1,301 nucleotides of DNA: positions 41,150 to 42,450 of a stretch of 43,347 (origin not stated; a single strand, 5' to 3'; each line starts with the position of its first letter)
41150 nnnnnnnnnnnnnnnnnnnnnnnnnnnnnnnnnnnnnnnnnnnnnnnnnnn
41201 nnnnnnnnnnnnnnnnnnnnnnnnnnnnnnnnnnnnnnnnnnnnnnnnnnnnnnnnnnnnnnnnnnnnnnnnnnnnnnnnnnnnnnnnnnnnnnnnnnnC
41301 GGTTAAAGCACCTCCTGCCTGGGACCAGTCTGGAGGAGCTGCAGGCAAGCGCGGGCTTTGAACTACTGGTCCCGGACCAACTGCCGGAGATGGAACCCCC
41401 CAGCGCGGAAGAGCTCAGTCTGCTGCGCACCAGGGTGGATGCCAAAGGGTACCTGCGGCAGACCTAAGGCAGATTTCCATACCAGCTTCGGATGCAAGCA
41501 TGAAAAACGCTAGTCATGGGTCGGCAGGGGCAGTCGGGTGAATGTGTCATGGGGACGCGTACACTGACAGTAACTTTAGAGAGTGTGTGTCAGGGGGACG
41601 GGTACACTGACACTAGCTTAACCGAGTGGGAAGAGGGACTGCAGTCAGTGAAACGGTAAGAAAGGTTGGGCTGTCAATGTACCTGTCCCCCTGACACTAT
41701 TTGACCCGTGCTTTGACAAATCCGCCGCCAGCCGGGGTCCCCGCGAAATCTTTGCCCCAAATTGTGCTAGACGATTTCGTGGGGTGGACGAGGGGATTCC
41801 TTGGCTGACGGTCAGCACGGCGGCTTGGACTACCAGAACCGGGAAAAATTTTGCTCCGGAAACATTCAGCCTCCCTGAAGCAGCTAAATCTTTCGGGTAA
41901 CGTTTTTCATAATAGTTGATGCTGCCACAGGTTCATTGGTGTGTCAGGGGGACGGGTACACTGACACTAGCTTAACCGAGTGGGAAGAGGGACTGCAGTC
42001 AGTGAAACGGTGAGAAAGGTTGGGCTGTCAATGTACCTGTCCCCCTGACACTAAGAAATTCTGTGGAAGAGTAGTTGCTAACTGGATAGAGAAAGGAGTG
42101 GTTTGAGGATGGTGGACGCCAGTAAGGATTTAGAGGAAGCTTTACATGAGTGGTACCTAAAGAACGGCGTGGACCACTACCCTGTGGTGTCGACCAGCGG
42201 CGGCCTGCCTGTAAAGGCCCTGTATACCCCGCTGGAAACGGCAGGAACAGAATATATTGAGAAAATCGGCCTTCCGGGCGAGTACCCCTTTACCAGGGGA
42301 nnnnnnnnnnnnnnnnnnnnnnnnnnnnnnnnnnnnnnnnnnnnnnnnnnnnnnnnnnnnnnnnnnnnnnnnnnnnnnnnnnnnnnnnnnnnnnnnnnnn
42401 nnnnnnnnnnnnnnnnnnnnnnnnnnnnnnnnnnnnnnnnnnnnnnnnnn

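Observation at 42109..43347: The B12 mutase keeps the carboxylate-binding residues, and a CoA-transferase sits upstream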

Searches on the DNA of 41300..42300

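Call 14: search_rna_families(source=window, start=41300, end=42300, threshold=evalue, max_evalue=1)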
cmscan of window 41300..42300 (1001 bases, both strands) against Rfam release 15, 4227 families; matches with E-value up to 1: 1.
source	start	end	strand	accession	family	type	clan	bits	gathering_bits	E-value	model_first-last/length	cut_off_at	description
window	42021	42074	-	RF00165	Corona_pk3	Cis-reg;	CL00117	19.5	35.6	0.32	1-61/61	no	Coronavirus 3' UTR pseudoknot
